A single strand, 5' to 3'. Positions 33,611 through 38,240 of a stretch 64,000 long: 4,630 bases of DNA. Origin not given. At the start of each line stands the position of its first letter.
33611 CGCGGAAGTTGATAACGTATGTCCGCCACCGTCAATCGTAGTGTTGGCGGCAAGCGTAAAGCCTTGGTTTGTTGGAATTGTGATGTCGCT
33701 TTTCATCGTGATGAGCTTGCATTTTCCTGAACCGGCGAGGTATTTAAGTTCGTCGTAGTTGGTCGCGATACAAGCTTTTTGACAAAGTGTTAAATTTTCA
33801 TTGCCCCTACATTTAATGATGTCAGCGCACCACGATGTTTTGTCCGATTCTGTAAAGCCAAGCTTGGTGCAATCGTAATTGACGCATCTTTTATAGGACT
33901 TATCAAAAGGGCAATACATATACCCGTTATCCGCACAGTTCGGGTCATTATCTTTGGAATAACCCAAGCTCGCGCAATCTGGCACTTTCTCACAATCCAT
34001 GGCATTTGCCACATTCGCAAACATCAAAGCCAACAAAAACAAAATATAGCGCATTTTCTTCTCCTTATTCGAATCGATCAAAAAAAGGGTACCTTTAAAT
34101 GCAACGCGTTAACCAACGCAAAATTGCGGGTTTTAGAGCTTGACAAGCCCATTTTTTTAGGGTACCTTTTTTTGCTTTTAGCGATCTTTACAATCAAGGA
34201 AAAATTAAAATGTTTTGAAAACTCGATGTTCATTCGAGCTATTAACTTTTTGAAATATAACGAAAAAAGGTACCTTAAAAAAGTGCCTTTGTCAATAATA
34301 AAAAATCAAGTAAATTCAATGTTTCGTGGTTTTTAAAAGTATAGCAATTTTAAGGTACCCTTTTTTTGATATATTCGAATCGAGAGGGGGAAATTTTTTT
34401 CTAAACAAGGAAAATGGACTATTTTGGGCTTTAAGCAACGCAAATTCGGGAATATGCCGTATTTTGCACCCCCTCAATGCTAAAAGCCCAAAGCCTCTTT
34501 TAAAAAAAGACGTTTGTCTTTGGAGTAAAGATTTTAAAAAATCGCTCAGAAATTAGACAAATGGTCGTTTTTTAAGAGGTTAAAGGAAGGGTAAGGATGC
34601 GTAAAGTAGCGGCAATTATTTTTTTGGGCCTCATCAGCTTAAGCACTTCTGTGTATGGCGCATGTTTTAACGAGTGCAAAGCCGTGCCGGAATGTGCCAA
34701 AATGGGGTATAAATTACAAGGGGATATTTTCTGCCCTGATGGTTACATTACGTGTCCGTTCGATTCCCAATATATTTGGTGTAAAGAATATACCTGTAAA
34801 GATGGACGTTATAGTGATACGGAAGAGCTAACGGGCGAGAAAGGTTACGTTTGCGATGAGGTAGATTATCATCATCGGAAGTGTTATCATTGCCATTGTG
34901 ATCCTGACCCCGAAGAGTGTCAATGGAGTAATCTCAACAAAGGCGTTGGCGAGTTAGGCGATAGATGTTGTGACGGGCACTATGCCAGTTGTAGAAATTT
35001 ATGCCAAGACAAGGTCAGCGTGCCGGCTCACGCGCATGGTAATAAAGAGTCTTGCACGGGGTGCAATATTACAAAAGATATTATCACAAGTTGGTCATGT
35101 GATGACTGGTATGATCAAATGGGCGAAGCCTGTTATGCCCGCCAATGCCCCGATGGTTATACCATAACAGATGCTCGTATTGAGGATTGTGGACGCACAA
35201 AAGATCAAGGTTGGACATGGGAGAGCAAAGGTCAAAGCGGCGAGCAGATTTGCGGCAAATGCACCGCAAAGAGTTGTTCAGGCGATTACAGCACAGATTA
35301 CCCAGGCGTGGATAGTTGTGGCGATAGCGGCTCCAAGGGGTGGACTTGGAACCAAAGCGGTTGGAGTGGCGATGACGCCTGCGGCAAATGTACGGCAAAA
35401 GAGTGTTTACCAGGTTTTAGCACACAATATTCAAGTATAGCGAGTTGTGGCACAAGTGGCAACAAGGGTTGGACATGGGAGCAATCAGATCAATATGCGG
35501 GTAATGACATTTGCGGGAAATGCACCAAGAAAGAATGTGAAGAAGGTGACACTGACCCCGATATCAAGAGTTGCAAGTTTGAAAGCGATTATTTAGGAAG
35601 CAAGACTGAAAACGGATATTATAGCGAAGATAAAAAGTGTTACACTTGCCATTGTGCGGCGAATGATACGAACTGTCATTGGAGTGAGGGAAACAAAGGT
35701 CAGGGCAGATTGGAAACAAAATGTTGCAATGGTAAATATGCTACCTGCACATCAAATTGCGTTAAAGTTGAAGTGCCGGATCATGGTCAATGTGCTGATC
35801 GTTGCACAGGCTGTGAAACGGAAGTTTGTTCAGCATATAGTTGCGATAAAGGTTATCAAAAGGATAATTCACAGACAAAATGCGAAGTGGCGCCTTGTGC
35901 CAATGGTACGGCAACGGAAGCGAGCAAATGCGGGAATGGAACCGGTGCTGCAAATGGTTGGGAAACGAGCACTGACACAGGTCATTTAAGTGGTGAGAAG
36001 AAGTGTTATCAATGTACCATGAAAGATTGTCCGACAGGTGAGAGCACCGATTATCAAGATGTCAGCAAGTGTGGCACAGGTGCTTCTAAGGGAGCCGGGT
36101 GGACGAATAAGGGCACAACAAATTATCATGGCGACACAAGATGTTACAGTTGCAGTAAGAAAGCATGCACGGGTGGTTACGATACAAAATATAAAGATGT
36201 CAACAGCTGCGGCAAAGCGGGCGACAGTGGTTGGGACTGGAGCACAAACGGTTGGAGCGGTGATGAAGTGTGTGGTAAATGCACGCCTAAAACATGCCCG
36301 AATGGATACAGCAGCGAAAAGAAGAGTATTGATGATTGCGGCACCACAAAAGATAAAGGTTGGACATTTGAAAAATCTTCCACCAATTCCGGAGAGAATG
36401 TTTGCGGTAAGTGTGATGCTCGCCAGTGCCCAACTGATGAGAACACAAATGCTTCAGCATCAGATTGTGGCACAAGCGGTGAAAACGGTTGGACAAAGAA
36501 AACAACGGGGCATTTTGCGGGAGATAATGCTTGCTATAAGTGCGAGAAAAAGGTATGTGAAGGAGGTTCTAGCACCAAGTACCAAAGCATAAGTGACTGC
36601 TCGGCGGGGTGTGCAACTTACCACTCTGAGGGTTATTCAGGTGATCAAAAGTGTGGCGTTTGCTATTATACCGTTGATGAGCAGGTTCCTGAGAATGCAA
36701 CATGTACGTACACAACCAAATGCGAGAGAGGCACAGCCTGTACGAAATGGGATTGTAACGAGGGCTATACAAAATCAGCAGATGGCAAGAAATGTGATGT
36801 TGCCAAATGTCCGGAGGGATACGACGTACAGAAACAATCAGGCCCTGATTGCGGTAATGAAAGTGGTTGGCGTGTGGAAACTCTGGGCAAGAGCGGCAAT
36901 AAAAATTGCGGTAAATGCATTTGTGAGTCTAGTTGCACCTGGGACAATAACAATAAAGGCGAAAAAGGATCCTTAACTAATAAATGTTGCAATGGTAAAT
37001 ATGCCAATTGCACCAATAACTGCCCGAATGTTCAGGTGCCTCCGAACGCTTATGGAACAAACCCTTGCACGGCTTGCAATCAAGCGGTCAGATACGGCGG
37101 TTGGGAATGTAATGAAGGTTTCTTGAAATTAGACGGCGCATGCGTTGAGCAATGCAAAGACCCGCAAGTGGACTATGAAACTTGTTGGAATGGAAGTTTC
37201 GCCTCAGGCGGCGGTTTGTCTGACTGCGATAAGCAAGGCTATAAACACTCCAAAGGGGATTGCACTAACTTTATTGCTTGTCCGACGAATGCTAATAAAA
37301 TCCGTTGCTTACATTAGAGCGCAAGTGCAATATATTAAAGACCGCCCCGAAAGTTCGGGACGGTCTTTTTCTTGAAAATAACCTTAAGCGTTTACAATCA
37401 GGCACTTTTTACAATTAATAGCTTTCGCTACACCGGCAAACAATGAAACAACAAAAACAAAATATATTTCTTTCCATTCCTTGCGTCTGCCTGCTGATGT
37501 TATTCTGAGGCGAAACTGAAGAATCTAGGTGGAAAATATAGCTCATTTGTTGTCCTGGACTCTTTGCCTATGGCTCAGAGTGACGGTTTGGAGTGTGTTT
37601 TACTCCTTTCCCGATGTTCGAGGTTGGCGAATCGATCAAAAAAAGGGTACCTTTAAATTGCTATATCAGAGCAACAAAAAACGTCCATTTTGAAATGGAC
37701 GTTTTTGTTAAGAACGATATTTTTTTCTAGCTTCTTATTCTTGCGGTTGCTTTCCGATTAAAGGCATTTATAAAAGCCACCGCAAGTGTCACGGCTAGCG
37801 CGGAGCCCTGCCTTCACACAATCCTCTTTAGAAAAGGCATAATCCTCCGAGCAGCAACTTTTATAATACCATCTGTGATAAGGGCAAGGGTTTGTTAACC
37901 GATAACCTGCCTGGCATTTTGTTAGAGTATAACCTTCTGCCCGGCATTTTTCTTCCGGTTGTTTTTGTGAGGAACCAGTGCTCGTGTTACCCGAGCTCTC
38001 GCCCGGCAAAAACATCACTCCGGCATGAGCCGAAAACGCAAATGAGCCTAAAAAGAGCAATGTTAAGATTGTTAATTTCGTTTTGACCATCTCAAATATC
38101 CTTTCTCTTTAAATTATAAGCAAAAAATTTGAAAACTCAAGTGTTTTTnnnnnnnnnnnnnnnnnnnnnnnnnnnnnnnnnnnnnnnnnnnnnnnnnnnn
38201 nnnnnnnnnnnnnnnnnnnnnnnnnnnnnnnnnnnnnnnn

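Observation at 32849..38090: Family of secreted cysteine-rich proteins sharing a novel N-terminal Cys module (four members in the window)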

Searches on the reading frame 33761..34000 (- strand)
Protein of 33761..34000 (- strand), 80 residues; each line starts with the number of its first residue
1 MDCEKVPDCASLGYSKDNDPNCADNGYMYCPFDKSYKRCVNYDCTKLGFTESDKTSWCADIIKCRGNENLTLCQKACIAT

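Call 55: search_protein_representatives(alignment_id=A5)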
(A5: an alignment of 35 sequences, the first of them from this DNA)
Query: 35 sequences, 80 profile positions. Proteins with E-value up to 0.001 (for the whole library): 231; up to 1e-10: 133; up to 1e-30: 27. The best 150 are listed.
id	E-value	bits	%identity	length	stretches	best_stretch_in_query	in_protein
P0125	1.5e-42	159.8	-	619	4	5-75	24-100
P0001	1.5e-38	147.0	-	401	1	1-79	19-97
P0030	6.4e-38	144.9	-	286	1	1-79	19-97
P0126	1.3e-37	143.9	-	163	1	1-79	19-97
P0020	3.9e-37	142.4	-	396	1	1-79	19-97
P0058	3.3e-36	139.4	-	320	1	1-79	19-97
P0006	5.0e-36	138.9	-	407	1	1-79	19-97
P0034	6.0e-35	135.4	-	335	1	1-76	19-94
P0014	6.5e-35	135.3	-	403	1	1-79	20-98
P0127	7.6e-35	135.1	-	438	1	1-79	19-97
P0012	8.8e-35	134.9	-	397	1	1-79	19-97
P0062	9.0e-35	134.8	-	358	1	1-77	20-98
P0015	1.1e-34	134.6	-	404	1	1-79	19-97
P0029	1.3e-34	134.3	-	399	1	1-79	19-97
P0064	1.6e-34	134.0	-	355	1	1-79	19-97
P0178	1.4e-20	89.4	-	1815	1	1-78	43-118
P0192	1.4e-18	83.0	-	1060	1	1-76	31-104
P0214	6.8e-17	77.6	-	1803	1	2-76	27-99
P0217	1.7e-16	76.3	-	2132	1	2-77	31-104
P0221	6.3e-16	74.4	-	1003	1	1-79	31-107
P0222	1.0e-15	73.8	-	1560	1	3-78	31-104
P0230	3.2e-14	69.0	-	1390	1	3-74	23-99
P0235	2.8e-13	66.0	-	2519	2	2-77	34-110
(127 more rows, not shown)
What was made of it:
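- These proteins range from 62 to 2519 aa (call 55). The module sits almost invariably right after the signal peptide (call 55).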

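Call 59: search_protein_families(library=pfam, alignment_id=A6, max_evalue=0.001)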
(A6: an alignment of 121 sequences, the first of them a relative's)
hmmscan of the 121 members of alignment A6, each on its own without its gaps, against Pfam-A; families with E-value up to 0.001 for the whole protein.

A. member 1, P0125 (619 aa): 0 families

B. families by the number of members that match (of 121 scanned): 3 families
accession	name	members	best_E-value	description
PF07603.17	Lcl_C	5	2.4e-07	Lcl C-terminal domain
PF07484.17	Collar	1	9.3e-22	Phage Tail Collar Domain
PF20585.4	Pectate_lyase_5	1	0.00069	Putative pectate lyase-like adhesive domain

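Call 60: search_protein_families(library=pfam, proteins=[P0178, P0192, P0214, P0221, P0222, P0230], max_evalue=0.001)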
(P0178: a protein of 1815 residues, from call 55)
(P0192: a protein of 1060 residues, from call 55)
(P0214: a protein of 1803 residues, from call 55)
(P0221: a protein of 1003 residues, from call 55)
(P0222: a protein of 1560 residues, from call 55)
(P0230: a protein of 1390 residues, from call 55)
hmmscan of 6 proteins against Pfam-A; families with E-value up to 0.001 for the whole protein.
P0178 (1815 aa): 0 families

P0192 (1060 aa): 0 families

P0214 (1803 aa): 0 families

P0221 (1003 aa): 0 families

P0222 (1560 aa): 0 families

P0230 (1390 aa): 0 families

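Call 91: find_encoding_contigs(protein=P0217, flank=5000, max_places=2)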
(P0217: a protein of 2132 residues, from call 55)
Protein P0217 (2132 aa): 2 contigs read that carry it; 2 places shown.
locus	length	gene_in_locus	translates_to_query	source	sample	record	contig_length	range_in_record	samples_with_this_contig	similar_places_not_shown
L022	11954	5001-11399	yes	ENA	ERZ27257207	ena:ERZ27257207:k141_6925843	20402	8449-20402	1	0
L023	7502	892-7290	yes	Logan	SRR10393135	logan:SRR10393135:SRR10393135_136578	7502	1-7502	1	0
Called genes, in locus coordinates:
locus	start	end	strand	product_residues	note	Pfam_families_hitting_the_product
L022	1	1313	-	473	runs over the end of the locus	PF00361:Proton_antipo_M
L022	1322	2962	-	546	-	PF00361:Proton_antipo_M (weak)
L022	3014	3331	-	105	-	-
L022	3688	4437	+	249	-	-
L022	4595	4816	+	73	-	PF01176:eIF-1a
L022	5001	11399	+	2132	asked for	-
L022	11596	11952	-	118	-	?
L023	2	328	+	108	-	?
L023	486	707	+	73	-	PF01176:eIF-1a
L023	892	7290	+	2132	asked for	-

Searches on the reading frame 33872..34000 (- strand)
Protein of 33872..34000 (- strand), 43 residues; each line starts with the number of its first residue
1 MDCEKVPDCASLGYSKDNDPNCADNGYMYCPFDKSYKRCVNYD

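Call 46: search_solved_structures(query=A3, max_evalue=10)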
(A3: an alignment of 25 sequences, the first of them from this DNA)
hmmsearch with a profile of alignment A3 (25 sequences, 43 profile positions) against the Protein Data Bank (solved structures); distinct sequences matched with E-value up to 10: 3.
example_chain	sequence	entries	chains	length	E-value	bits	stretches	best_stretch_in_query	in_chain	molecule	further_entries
9nhb_E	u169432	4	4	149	1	12.6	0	18-36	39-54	GTSF1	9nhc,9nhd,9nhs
1by2_A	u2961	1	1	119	1.1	12.4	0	5-24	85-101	MAC-2 BINDING PROTEIN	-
5mqi_A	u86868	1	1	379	2.7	11.2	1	1-22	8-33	Protein timeless homolog,Protein timeless homolog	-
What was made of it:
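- No PDB sequence match (call 46).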

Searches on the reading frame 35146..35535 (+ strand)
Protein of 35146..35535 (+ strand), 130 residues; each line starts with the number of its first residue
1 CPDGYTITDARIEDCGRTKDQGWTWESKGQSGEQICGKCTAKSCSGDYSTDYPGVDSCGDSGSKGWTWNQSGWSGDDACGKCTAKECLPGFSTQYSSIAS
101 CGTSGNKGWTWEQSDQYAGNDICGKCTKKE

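Call 74: predict_structure(alignment_id=A7)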
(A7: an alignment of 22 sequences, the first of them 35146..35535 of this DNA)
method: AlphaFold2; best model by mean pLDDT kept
length: 130 residues; sequences in the alignment: 22
mean_pLDDT: 97.0   pTM: 0.77
mean pLDDT of the five models: 97.0, 96.8, 96.8, 96.4, 95.7
residues with pLDDT >= 90: 130; 70-90: 0; 50-70: 0; < 50: 0
segments of 3 or more residues with pLDDT < 50: none
pLDDT, mean of each block of 10 residues (from residue 1): 96 97 98 97 98 97 97 98 98 97 95 97 97
secondary structure, 60 per line:
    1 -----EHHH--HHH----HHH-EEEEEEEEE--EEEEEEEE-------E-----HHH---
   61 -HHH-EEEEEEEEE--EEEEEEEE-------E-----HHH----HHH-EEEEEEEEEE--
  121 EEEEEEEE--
elements in order: E23-31 E34-41 E66-74 E77-84 E109-118 E121-128
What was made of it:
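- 35146..35535 (+): B Y repeats 1-3 (aa 184-313). The 43-aa consensus is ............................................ AF2 pLDDT 97 (call 74).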

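Call 84: fold_search(model_id=the predicted structure, library=pdb)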
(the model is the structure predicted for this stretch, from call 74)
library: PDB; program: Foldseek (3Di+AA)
matches with E <= 10: 6; with E <= 0.001: 0
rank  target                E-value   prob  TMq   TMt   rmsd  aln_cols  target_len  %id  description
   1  8dpx_MODEL_1_A        5.5e+00  0.03  0.19  0.21   8.8        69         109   20  Preligand association structure of DR5 (released 2023-02-15)
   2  4k15_A                6.9e+00  0.01  0.15  0.15  21.4       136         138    9  2.75 Angstrom Crystal Structure of Hypothetical Protein lmo2686 from Listeria monocytogenes EGD-e (released 2013-04-17)
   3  9f58_A                6.9e+00  0.01  0.10  0.06  10.1        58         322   19  Gcn2 dimer bound to the 60S ribosomal subunit (released 2025-03-26)
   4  4dzr                  7.8e+00  0.07  0.18  0.15   3.9        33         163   12  The crystal structure of protein-(glutamine-N5) methyltransferase (release factor-specific) from Alicyclobacillus acidoc (released 2012-03-14)
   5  7e57_C                7.8e+00  0.01  0.15  0.16  13.6       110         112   11  Crystal structure of murine GITR-GITRL complex (released 2021-09-29)
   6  1ks6_MODEL_1_A        9.2e+00  0.01  0.11  0.13  14.9        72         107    7  Transforming Growth Factor Beta type II receptor ligand binding domain (released 2003-02-25)
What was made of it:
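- On EGF, TNFR or VSP-type Cys-rich repeats: Foldseek gives E>=5.5 (call 84).
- Closest known: Eukaryotic-type Cys-rich repeat ectodomains. Same: The best, non-significant Foldseek hits are the TNFR-family receptors DR5 and GITR (call 84).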

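Call 85: search_solved_structures(query=A7, max_evalue=1)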
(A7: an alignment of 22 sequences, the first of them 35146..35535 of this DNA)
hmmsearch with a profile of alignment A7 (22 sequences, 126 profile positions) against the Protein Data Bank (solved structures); distinct sequences matched with E-value up to 1: 4.
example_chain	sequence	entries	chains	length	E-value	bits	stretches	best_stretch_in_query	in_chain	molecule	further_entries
4z8s_B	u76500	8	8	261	0.28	14.5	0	54-116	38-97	rRNA N-glycosidase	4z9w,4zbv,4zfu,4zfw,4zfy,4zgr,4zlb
4za3_B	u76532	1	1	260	0.3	14.4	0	54-116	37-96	rRNA N-glycosidase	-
4hr6_C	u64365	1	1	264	0.82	13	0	45-111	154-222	LECTIN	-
5y42_C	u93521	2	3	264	0.82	13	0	45-111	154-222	Seed lectin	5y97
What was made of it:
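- Tried and rejected: PDB sequence profiles for the module and for the Y repeat gave nothing (calls 46, 85).
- On EGF, TNFR or VSP-type Cys-rich repeats: The PDB profile search gives E>=0.28 (call 85).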

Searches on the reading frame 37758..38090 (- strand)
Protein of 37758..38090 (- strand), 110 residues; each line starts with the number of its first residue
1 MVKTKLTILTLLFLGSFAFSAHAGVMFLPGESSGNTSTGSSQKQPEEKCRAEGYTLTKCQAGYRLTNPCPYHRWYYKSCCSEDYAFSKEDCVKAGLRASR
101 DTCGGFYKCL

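Call 4: search_protein_families(library=pfam, proteins=[window:37758-38090:-], max_evalue=1)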
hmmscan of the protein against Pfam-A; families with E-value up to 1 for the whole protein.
window:37758-38090:- (110 aa): 0 families

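Call 5: search_protein_families(library=ncbifam, proteins=[window:37758-38090:-], max_evalue=1)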
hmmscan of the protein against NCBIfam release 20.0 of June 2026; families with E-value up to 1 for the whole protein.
window:37758-38090:- (110 aa): 2 families
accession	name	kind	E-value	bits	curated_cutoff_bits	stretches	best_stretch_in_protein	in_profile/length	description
TIGR03228.1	anthran_1_2_A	equivalog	0.016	13.9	671.9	1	48-78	80-110/438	anthranilate 1,2-dioxygenase large subunit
NF006983.0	PRK09450.2-3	equivalog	0.083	10.7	1810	1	8-61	49-97/949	class I adenylate cyclase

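Call 13: find_homologous_proteins(query=window:37758-38090:-, max_evalue=0.01)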
Query window:37758-38090:- (110 aa): 4 proteins with E <= 0.01 among 11 candidates.
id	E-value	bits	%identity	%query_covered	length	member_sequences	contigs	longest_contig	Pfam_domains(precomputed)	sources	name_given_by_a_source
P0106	1.1e-70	253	100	100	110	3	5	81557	-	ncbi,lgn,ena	-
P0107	2.1e-56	207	81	100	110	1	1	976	-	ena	-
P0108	9.8e-51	188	77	100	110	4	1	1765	-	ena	-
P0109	2.9e-31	126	51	100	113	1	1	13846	-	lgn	-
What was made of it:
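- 37758..38090 (-): Gene C, 110 aa with 8 Cys: a small secreted protein and a probable diverged stand-alone relative of the module. Four homologs only (call 13).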

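Call 62: find_encoding_contigs(protein=P0106, flank=6000, max_places=6)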
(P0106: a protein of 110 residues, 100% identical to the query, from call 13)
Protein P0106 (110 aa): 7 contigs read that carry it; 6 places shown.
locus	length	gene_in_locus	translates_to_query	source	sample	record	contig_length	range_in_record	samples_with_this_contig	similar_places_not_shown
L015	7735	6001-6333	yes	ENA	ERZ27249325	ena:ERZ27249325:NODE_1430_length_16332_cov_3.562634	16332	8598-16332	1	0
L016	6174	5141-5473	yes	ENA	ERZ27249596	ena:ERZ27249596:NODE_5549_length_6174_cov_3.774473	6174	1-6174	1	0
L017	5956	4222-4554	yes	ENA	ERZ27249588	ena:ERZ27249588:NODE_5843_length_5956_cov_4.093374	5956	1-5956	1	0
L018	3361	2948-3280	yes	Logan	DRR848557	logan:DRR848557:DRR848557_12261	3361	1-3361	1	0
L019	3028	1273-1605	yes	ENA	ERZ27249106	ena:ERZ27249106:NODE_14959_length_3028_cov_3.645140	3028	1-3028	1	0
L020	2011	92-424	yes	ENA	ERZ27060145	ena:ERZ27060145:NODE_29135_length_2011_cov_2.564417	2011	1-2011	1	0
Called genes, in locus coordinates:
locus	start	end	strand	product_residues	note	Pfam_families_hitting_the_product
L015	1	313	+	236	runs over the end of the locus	PF13505:OMP_b-brl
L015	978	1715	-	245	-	PF00106:adh_short, PF08659:KR, PF01370:Epimerase (weak), PF13460:NAD_binding_10 (weak), PF13561:adh_short_C2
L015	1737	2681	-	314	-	PF00698:Acyl_transf_1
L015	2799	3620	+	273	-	PF00535:Glycos_transf_2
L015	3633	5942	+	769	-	PF13491:FtsK_4TM, PF17854:FtsK_alpha, PF01580:FtsK_SpoIIIE, PF09397:FtsK_gamma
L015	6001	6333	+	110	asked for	-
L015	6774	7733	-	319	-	?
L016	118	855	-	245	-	PF00106:adh_short, PF08659:KR, PF01370:Epimerase (weak), PF13460:NAD_binding_10 (weak), PF13561:adh_short_C2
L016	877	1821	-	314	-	PF00698:Acyl_transf_1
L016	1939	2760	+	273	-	PF00535:Glycos_transf_2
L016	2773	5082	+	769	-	PF13491:FtsK_4TM, PF17854:FtsK_alpha, PF01580:FtsK_SpoIIIE, PF09397:FtsK_gamma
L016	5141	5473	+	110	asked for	-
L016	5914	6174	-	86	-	?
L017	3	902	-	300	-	?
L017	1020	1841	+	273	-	PF00535:Glycos_transf_2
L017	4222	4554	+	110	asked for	-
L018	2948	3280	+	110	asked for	-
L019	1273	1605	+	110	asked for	-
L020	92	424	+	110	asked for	-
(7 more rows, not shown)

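Call 63: find_encoding_contigs(protein=P0109, flank=7000, max_places=3)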
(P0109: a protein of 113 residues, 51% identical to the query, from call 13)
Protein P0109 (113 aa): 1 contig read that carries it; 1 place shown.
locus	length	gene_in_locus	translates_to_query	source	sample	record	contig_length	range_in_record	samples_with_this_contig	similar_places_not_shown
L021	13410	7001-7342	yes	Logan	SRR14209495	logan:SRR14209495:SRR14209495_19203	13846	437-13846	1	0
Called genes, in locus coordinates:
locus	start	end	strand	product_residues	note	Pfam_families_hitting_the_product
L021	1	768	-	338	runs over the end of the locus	PF00294:PfkB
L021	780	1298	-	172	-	PF02417:Chromate_transp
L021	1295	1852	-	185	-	PF02417:Chromate_transp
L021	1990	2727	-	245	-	PF00106:adh_short, PF08659:KR, PF13460:NAD_binding_10 (weak), PF13561:adh_short_C2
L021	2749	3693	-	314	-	PF00698:Acyl_transf_1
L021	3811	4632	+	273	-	PF00535:Glycos_transf_2, PF10111:Glyco_tranf_2_2 (weak)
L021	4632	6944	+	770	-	PF13491:FtsK_4TM, PF17854:FtsK_alpha, PF01580:FtsK_SpoIIIE, PF09397:FtsK_gamma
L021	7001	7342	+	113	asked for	-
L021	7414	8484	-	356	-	PF03462:PCRF, PF00472:RF-1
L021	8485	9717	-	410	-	PF13393:tRNA-synt_His, PF00587:tRNA-synt_2b, PF03129:HGTP_anticodon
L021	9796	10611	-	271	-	PF13413:HTH_25, PF13464:RodZ_C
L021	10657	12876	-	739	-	PF13185:GAF_2, PF05524:PEP-utilisers_N, PF00391:PEP-utilizers, PF02896:PEP-utilizers_C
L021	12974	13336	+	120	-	PF01050:MannoseP_isomer, PF07883:Cupin_2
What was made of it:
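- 37758..38090 (-): Always follows ftsK (calls 62, 63).
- Tried and rejected: That C belongs to an A/B insertion: its ortholog follows ftsK in a genome without A or B (call 63).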

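Call 86: search_protein_families(library=phrogs, proteins=[window:37758-38090:-], max_evalue=0.1)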
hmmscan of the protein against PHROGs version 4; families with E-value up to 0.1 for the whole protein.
window:37758-38090:- (110 aa): 0 families
